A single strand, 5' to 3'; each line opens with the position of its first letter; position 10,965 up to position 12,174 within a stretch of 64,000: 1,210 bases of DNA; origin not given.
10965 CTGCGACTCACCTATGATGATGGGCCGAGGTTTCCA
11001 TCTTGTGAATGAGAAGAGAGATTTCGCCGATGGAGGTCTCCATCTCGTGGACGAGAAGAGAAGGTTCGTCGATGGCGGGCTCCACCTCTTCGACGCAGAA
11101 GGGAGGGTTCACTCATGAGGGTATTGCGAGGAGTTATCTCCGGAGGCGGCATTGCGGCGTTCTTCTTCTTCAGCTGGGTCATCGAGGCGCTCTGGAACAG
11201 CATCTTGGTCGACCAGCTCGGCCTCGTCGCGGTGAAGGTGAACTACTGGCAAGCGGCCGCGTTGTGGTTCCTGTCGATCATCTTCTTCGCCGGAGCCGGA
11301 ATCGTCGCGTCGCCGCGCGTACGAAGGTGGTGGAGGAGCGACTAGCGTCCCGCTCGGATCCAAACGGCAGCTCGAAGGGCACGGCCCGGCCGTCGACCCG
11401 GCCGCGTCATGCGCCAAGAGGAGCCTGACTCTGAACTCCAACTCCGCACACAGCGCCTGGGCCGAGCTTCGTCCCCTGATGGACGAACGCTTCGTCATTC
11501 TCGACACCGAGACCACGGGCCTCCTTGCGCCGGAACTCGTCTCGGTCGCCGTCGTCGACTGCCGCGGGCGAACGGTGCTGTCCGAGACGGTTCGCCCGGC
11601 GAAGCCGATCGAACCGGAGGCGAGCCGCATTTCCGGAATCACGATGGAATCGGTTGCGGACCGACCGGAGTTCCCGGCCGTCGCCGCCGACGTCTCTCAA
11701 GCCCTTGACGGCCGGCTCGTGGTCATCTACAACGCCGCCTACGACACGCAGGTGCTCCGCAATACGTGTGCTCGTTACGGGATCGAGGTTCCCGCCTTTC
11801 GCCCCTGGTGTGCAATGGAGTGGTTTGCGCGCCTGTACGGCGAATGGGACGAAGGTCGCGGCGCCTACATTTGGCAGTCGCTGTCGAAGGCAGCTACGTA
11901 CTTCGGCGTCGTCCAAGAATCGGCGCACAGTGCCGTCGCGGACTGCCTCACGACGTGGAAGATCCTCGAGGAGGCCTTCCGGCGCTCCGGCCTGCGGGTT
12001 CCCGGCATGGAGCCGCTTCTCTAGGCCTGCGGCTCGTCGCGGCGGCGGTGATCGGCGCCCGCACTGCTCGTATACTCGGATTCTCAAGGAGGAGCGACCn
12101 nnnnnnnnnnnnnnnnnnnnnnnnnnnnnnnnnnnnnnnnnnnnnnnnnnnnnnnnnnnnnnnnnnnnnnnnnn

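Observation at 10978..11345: Tandem-repeat mini-ORF translationally coupled to a two-helix membrane mini-protein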

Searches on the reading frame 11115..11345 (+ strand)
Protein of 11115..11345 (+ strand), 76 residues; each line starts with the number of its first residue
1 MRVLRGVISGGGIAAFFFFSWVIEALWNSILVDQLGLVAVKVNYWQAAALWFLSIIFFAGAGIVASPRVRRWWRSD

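Call 8: search_protein_families(library=pfam, proteins=[window:11115-11345:+], max_evalue=1)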
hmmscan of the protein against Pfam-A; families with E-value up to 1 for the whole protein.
window:11115-11345:+ (76 aa): 1 family
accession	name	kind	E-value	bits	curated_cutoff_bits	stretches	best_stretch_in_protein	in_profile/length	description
PF19865.4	DUF6338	-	0.068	13.2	26.5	1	2-71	39-103/205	Family of unknown function (DUF6338)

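Call 10: find_homologous_proteins(query=window:11115-11342:+, max_evalue=10)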
Query window:11115-11342:+ (76 aa): 90 proteins with E <= 10 among 97 candidates.
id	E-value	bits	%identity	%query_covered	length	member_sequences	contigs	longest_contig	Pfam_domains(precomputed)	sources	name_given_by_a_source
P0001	1.3e-35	139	87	100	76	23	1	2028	-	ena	-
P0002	2.2e-31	125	75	100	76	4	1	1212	-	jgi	jgi:hypothetical protein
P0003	1.8e-30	122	79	100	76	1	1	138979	-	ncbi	ncbi:MAG: hypothetical protein AB1778_07980 [Candidatus Bipolaricaulota bacterium]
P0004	1.9e-30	122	75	75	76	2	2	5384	-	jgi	jgi:hypothetical protein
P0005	2.5e-29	119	76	100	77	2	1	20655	-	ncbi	ncbi:hypothetical protein ACFLR0_01260 [Candidatus Bipolaricaulota bacterium]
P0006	2.6e-29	119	76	100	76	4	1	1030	-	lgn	-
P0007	3.0e-29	118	78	72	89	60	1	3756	-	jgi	jgi:hypothetical protein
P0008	3.5e-29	118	75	75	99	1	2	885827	-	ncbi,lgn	-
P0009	4.7e-29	118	75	100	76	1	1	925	-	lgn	-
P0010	5.5e-29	118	76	99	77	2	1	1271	-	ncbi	-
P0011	5.6e-29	117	76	99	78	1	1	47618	-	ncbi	-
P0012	7.9e-29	117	73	100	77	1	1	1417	-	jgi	jgi:hypothetical protein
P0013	1.1e-28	117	75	99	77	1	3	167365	-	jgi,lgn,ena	-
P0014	1.6e-28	116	71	100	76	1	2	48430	-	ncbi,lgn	-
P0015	1.9e-28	116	75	100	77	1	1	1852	-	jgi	jgi:hypothetical protein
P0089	9.3e-12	63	57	86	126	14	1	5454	-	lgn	-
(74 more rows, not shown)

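Call 11: find_encoding_contigs(protein=window:11115-11342:+, flank=3000)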
Protein window:11115-11342:+ (76 aa): no gene with exactly this product is on record in the collection.

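Call 13: find_related_loci(query=A1, collection=genome_contigs, flank=3000)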
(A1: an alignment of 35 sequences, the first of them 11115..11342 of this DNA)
Query A1 (76 aa) in genome_contigs; peptide patterns used: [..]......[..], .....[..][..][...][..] (x = any residue, [..] = any of these).
600 stretches matched a pattern (row limit reached: there are more); 59 encode a relative of the query (tblastn E <= 1e-3); 58 distinct loci.
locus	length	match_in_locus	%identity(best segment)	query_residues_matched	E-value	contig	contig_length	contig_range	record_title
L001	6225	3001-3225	76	1-75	3e-33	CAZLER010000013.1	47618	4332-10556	MAG TPA_asm: uncultured Thermotogae bacterium isolate SRP332253_co2_77 genome assembly, contig: NODE_637_length_47618_co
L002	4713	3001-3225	75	1-75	8e-33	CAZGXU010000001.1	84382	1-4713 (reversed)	MAG TPA_asm: uncultured Thermotogae bacterium isolate SRP214966_co4_460 genome assembly, contig: NODE_100_length_84382_c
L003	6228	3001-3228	87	1-76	3e-32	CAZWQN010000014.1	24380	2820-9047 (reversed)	MAG TPA_asm: uncultured Thermotogae bacterium isolate SRP098346_co1_422 genome assembly, contig: NODE_1739_length_24380_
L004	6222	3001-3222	68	1-74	3e-29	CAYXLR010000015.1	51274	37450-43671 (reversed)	MAG TPA_asm: uncultured Thermotogae bacterium isolate binchicken_co34_121 genome assembly, contig: NODE_841_length_51274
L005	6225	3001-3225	65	1-75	3e-28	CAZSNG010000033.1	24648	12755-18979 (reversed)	MAG TPA_asm: uncultured Thermotogae bacterium isolate binchicken_co65_492 genome assembly, contig: NODE_8327_length_2464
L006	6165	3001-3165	80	20-74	3e-28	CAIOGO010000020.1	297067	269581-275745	uncultured bacterium isolate A14_bin-2913 genome assembly, contig: bin-2913:20/22, whole genome shotgun sequence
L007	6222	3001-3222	78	1-74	2e-26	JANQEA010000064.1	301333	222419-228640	MAG: Candidatus Bipolaricaulota bacterium isolate PL23a_bin.108 k99_3511855, whole genome shotgun sequence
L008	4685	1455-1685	62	1-76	5e-26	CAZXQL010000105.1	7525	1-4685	MAG TPA_asm: uncultured Thermotogae bacterium isolate binchicken_co129_881 genome assembly, contig: NODE_32710_length_75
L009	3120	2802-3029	63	1-76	1e-25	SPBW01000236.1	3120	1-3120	MAG: Candidatus Atribacteria bacterium isolate das_tool.concoct.142 k141_3175592, whole genome shotgun sequence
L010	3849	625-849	71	1-75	1e-24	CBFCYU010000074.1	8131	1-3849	MAG TPA_asm: uncultured bacterium isolate SRR26215683_binner13_Refined_57 genome assembly, contig: ERZ25073488.5113, who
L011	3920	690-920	58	1-76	1e-24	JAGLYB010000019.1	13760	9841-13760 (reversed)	MAG: Candidatus Bipolaricaulota bacterium isolate RS_13_11 ZL320.bin.11.fa_19, whole genome shotgun sequence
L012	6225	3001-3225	69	1-75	1e-22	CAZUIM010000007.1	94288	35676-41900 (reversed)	MAG TPA_asm: uncultured Thermotogae bacterium isolate SRP332253_co2_3 genome assembly, contig: NODE_162_length_94288_cov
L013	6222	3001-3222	56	1-75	9e-22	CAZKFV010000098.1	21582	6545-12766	MAG TPA_asm: uncultured Thermotogae bacterium isolate SRP067234_co1_261 genome assembly, contig: k99_891286, whole genom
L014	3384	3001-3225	58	1-76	2e-21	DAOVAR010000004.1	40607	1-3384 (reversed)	MAG TPA_asm: Candidatus Bipolaricaulota bacterium isolate CSMAG_984 CSMAG_984_k141_3932655_length_40607_cov_10.0012, who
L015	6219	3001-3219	74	1-72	3e-21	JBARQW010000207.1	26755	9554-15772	MAG: Candidatus Bipolaricaulia bacterium isolate MFD13425_ilm_asm_bin14 k127_14777, whole genome shotgun sequence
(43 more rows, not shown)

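Call 20: find_related_loci(query=window:11115-11342:+, collection=metagenome_contigs, flank=1500)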
Query window:11115-11342:+ (76 aa) in metagenome_contigs; peptide patterns used: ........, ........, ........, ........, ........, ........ (x = any residue, [..] = any of these).
600 stretches matched a pattern (row limit reached: there are more); 31 encode a relative of the query (tblastn E <= 1e-3); 31 distinct loci.
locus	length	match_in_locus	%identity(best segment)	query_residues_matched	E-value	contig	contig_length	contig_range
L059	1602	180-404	75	1-75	4e-33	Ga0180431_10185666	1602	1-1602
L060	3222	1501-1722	74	1-74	2e-32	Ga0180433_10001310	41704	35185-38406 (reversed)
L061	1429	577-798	72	1-74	1e-31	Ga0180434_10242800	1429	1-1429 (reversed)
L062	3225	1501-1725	67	1-75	7e-30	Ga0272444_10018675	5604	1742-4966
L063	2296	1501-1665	80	20-74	7e-29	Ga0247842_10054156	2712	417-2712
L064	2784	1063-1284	77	1-74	2e-28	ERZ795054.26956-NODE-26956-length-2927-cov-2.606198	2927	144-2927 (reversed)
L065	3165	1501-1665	80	20-74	3e-28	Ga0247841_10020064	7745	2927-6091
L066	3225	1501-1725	75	1-75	4e-26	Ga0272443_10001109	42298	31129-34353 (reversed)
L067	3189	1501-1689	67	1-63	3e-25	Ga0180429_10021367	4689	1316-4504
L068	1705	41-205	80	20-74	3e-25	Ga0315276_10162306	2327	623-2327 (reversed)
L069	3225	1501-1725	73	1-75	2e-24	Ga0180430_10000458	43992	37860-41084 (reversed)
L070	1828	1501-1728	76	1-76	3e-24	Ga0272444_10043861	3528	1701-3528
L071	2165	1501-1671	74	20-76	3e-23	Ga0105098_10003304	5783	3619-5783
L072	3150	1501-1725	58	1-76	4e-22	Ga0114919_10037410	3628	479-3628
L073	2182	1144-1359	60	1-73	5e-21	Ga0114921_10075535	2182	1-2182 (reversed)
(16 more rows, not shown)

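Call 29: search_protein_families(library=ncbifam, proteins=[window:11115-11342:+, P0089], max_evalue=0.1)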
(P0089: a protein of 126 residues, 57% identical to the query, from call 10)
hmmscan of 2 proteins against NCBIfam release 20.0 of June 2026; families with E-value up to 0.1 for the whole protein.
window:11115-11342:+ (76 aa): 0 families

P0089 (126 aa): 0 families

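Call 35: predict_structure(alignment_id=A1)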
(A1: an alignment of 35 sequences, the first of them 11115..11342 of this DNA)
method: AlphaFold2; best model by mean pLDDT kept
length: 76 residues; sequences in the alignment: 35
mean_pLDDT: 74.1   pTM: 0.46
mean pLDDT of the five models: 74.1, 70.9, 70.0, 64.8, 60.7
residues with pLDDT >= 90: 0; 70-90: 52; 50-70: 24; < 50: 0
segments of 3 or more residues with pLDDT < 50: none
pLDDT, mean of each block of 10 residues (from residue 1): 61 80 82 72 78 83 68 65
secondary structure, 60 per line:
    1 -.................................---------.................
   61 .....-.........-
elements in order: H2-34 H44-65 H67-75

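Call 39: fold_search(model_id=the predicted structure, library=pdb)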
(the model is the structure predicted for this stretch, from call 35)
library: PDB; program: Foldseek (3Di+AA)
matches with E <= 10: 1; with E <= 0.001: 0
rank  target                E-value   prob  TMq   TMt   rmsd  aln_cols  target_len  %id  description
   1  7agx_1D               6.9e+00  0.07  0.44  0.22   4.5        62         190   14  Apo-state type 3 secretion system export apparatus complex from Salmonella enterica typhimurium (released 2021-03-17)

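Call 41: find_encoding_contigs(protein=P0001, flank=1500, max_places=10)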
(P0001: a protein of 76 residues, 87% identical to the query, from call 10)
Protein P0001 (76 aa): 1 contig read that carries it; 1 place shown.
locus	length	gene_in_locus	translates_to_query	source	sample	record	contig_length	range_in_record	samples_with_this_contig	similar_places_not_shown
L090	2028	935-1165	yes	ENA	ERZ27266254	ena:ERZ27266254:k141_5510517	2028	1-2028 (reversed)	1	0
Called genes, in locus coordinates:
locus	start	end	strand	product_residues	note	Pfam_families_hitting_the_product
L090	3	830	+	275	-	?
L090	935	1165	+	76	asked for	-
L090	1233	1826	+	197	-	PF00929:RNase_T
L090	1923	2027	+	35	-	?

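Call 44: find_encoding_contigs(protein=P0099, flank=1500, max_places=10)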
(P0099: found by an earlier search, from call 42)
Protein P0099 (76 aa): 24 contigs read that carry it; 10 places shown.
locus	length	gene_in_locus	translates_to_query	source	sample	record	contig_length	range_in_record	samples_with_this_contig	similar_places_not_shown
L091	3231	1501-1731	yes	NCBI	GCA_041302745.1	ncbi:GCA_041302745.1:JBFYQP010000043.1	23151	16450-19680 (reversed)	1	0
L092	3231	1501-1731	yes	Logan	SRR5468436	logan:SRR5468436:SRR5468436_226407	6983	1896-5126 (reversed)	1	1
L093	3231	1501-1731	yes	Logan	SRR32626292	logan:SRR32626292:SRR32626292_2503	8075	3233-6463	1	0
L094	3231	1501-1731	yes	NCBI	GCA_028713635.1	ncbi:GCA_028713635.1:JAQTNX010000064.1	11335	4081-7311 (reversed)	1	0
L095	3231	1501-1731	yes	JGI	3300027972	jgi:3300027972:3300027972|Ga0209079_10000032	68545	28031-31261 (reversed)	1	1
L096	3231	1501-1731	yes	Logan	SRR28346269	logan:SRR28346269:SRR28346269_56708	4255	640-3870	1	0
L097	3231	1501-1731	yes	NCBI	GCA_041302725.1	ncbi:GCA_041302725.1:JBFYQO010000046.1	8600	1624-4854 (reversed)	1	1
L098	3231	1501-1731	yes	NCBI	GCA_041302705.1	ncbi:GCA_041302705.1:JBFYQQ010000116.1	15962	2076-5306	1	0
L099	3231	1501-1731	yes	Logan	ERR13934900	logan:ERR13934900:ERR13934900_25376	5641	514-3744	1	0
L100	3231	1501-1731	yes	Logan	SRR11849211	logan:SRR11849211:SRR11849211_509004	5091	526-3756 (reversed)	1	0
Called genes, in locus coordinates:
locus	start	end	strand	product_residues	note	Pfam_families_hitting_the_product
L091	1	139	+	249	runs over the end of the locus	PF00106:adh_short, PF08659:KR, PF13561:adh_short_C2, PF23441:SDR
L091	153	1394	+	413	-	PF13527:Acetyltransf_9 (weak)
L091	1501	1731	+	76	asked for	-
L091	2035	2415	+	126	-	PF00929:RNase_T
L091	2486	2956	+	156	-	PF04024:PspC, PF18917:LiaI-LiaF-like_TM1 (weak)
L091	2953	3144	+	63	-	PF18917:LiaI-LiaF-like_TM1, PF22570:LiaF-TM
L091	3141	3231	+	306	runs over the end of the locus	PF18917:LiaI-LiaF-like_TM1 (weak), PF22570:LiaF-TM (weak)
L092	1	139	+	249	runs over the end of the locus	PF00106:adh_short, PF08659:KR, PF13561:adh_short_C2, PF23441:SDR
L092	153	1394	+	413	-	PF13527:Acetyltransf_9 (weak)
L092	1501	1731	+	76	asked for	-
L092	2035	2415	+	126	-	PF00929:RNase_T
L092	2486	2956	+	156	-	PF04024:PspC, PF18917:LiaI-LiaF-like_TM1 (weak)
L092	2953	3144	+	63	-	PF18917:LiaI-LiaF-like_TM1, PF22570:LiaF-TM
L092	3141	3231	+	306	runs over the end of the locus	PF18917:LiaI-LiaF-like_TM1 (weak), PF22570:LiaF-TM (weak)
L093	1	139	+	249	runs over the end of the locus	PF23441:SDR, PF00106:adh_short, PF08659:KR, PF13561:adh_short_C2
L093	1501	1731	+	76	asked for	-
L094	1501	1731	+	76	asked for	-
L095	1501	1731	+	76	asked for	-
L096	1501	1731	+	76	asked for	-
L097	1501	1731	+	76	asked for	-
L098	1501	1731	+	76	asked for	-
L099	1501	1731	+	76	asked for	-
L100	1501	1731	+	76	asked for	-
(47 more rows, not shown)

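Call 45: find_encoding_contigs(protein=P0102, flank=1500, max_places=6)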
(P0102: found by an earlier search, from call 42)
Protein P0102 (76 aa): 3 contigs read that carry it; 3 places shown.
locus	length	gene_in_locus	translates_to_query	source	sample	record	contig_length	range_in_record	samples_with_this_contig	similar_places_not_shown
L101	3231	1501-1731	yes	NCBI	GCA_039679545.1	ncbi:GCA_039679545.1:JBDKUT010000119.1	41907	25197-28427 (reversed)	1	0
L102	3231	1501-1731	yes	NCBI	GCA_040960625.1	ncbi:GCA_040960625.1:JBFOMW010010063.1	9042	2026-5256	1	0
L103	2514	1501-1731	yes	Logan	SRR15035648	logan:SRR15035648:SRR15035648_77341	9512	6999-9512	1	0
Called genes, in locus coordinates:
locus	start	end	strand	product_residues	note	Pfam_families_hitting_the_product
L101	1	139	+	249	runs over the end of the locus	PF23441:SDR, PF00106:adh_short, PF08659:KR, PF13561:adh_short_C2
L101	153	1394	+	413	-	PF13527:Acetyltransf_9 (weak)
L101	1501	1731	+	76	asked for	-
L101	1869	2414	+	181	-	PF00929:RNase_T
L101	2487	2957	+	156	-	PF04024:PspC, PF18917:LiaI-LiaF-like_TM1 (weak)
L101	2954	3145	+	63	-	PF18917:LiaI-LiaF-like_TM1, PF22570:LiaF-TM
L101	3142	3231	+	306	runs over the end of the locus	PF18917:LiaI-LiaF-like_TM1 (weak), PF22570:LiaF-TM (weak)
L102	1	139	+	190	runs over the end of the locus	PF00106:adh_short, PF08659:KR, PF13561:adh_short_C2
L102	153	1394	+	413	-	PF13527:Acetyltransf_9 (weak)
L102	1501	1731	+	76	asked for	-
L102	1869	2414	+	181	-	PF00929:RNase_T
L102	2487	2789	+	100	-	PF04024:PspC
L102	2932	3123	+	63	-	PF18917:LiaI-LiaF-like_TM1, PF22570:LiaF-TM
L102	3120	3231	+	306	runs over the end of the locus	PF18917:LiaI-LiaF-like_TM1 (weak), PF22570:LiaF-TM (weak)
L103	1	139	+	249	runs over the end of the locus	PF23441:SDR, PF00106:adh_short, PF08659:KR, PF13561:adh_short_C2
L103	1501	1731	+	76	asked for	-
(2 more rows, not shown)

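Call 46: find_encoding_contigs(protein=P0103, flank=1500, max_places=6)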
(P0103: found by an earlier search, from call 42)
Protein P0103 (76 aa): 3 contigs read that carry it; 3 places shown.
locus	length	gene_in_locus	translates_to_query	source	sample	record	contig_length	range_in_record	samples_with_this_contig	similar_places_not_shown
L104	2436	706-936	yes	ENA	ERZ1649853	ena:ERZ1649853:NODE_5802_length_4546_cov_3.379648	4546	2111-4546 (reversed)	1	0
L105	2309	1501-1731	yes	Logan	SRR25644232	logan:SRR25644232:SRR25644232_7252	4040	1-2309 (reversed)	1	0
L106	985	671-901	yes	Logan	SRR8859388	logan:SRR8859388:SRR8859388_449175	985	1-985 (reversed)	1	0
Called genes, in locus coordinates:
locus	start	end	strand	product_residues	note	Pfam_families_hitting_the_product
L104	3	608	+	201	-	?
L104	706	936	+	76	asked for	-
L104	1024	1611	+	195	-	PF00929:RNase_T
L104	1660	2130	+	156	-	PF04024:PspC, PF18917:LiaI-LiaF-like_TM1 (weak)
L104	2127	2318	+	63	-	PF18917:LiaI-LiaF-like_TM1, PF22570:LiaF-TM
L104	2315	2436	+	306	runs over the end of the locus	PF18917:LiaI-LiaF-like_TM1 (weak), PF22570:LiaF-TM (weak)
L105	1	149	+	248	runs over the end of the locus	PF00106:adh_short, PF08659:KR, PF13561:adh_short_C2, PF23441:SDR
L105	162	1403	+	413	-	PF13527:Acetyltransf_9 (weak)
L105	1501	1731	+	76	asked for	-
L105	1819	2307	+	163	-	?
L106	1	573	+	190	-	?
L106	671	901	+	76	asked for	-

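Call 59: search_protein_families(library=pfam, alignment_id=A1, max_evalue=0.01)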
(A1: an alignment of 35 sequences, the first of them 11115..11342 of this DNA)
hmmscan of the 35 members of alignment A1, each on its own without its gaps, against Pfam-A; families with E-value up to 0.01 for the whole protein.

A. member 1, window:11115-11342:+ (76 aa): 0 families

B. families by the number of members that match (of 35 scanned): 1 family
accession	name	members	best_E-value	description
PF19632.4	DUF6136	1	0.0043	Family of unknown function (DUF6136)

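Call 60: search_protein_families(library=phrogs, proteins=[window:11115-11342:+, P0089], max_evalue=0.01)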
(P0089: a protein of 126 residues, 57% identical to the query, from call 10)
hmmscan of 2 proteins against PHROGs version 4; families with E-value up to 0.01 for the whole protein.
window:11115-11342:+ (76 aa): 0 families

P0089 (126 aa): 2 families
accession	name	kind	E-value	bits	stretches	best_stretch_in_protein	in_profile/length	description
phrog_2169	-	moron, auxiliary metabolic gene and host takeover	0.00071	20.5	1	20-58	29-66/103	membrane protein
phrog_705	-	unknown function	0.0035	18.5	1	13-57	39-82/85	-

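Call 61: search_protein_families(library=padloc, proteins=[window:11115-11342:+, P0089], max_evalue=0.01)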
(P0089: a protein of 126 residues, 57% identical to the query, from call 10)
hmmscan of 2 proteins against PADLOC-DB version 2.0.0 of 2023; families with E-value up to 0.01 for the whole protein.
window:11115-11342:+ (76 aa): 0 families

P0089 (126 aa): 0 families

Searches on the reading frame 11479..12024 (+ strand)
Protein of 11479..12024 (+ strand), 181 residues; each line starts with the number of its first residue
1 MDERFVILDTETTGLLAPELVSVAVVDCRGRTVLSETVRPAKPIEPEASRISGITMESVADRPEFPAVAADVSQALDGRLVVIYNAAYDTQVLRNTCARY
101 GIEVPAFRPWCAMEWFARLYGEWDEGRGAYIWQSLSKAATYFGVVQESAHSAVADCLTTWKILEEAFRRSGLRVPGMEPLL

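Call 8: search_protein_families(library=pfam, proteins=[window:11479-12024:+], max_evalue=1)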
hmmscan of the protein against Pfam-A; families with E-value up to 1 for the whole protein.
window:11479-12024:+ (181 aa): 2 families
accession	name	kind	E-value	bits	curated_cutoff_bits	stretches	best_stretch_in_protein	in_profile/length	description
PF00929.31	RNase_T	-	1.6e-20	74.7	24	1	6-163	1-164/164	Exonuclease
PF13482.12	RNase_H_2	-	0.037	14.4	22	1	7-106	2-86/165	RNase_H superfamily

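Call 29: search_protein_families(library=ncbifam, proteins=[window:11479-12021:+], max_evalue=0.1)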
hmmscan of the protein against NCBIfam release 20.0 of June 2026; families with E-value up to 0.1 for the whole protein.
window:11479-12021:+ (181 aa): 28 families (the best 25 are shown)
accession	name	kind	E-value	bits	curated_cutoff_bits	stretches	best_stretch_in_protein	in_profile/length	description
NF004719.0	PRK06063.1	equivalog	7.6e-21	74.4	389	1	3-169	16-179/331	DEDDh family exonuclease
NF005906.0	PRK07883.1-4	equivalog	7.4e-20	70.8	495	1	3-166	6-167/563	DEDD exonuclease domain-containing protein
NF005907.0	PRK07883.1-5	equivalog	5e-18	64.8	454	1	4-171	29-196/584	DEDD exonuclease domain-containing protein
NF005905.0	PRK07883.1-3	equivalog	7.3e-18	64.5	508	1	3-171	24-192/581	DEDD exonuclease domain-containing protein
NF004963.0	PRK06309.1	equivalog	1e-14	54.8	245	1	5-164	4-160/232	DNA polymerase III subunit epsilon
TIGR01406.1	dnaQ_proteo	equivalog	1e-14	54.7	222.7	1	4-104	1-108/231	DNA polymerase III subunit epsilon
NF004316.1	PRK05711.1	equivalog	1.3e-14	54.4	196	1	4-111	2-116/234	DNA polymerase III subunit epsilon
NF005927.0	PRK07942.1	subfamily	4.3e-14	52.8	186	1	4-167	8-177/232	DNA polymerase III subunit epsilon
NF004844.0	PRK06195.1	equivalog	1.4e-13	51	373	1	5-162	3-156/309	DNA polymerase III subunit epsilon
NF005981.0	PRK08074.1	equivalog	2.3e-12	45.8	789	1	1-163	1-162/931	ATP-dependent DNA helicase DinG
NF005937.0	PRK07983.1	equivalog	6.8e-12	45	202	1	6-176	3-160/220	exodeoxyribonuclease X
NF001688.0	PRK00448.1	equivalog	7.8e-12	43.6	873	1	2-166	422-584/1445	PolC-type DNA polymerase III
TIGR00573.1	dnaq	subfamily_domain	8.5e-12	45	71.5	1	3-113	7-122/217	exonuclease, DNA polymerase III, epsilon subunit family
TIGR01405.1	polC_Gram_pos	equivalog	1.4e-11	42.9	1043.45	1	2-165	188-349/1211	DNA polymerase III subunit alpha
NF004964.0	PRK06310.1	equivalog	1.1e-10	41.4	236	1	2-166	6-170/250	DNA polymerase III subunit epsilon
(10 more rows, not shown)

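Call 42: list_cluster_members(proteins=[P0001, window:11115-11342:+, window:11479-12021:+])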
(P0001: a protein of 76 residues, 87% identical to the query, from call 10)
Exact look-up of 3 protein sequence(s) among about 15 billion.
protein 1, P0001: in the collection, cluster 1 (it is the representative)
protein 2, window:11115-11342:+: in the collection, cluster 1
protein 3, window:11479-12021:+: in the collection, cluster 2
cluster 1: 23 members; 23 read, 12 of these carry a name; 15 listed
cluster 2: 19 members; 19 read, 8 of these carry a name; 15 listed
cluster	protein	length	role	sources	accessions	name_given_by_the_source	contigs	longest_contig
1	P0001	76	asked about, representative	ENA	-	-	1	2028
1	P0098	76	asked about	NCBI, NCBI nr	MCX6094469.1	MAG: hypothetical protein NTY63_06590 [Candidatus Bipolaricaulota bacterium] | hypothetical protein [Candidatus Bipolaricaulota bacterium]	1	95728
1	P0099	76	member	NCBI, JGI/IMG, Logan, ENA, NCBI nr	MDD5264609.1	MAG: hypothetical protein PHU43_07205 [Candidatus Bipolaricaulis sp.] | hypothetical protein | hypothetical protein [Candidatus Bipolaricaulis sp.]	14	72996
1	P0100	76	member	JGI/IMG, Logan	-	hypothetical protein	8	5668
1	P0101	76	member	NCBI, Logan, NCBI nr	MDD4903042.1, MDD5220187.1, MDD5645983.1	MAG: hypothetical protein PHV11_06455 [Candidatus Bipolaricaulis sp.] | hypothetical protein [Candidatus Bipolaricaulis sp.]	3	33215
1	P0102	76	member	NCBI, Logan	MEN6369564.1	MAG: hypothetical protein ABFD77_07705 [Thermotogota bacterium]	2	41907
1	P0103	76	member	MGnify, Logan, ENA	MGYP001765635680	CR=1 FL=1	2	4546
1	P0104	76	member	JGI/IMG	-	hypothetical protein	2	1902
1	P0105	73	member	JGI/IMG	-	hypothetical protein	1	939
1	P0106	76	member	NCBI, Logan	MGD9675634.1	MAG: hypothetical protein AB7V19_03005 [Candidatus Bipolaricaulia bacterium]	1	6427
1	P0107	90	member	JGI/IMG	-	hypothetical protein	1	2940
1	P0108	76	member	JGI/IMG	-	hypothetical protein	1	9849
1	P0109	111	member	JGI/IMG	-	hypothetical protein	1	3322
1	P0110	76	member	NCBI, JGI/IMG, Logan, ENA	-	-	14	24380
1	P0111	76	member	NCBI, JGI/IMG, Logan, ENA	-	-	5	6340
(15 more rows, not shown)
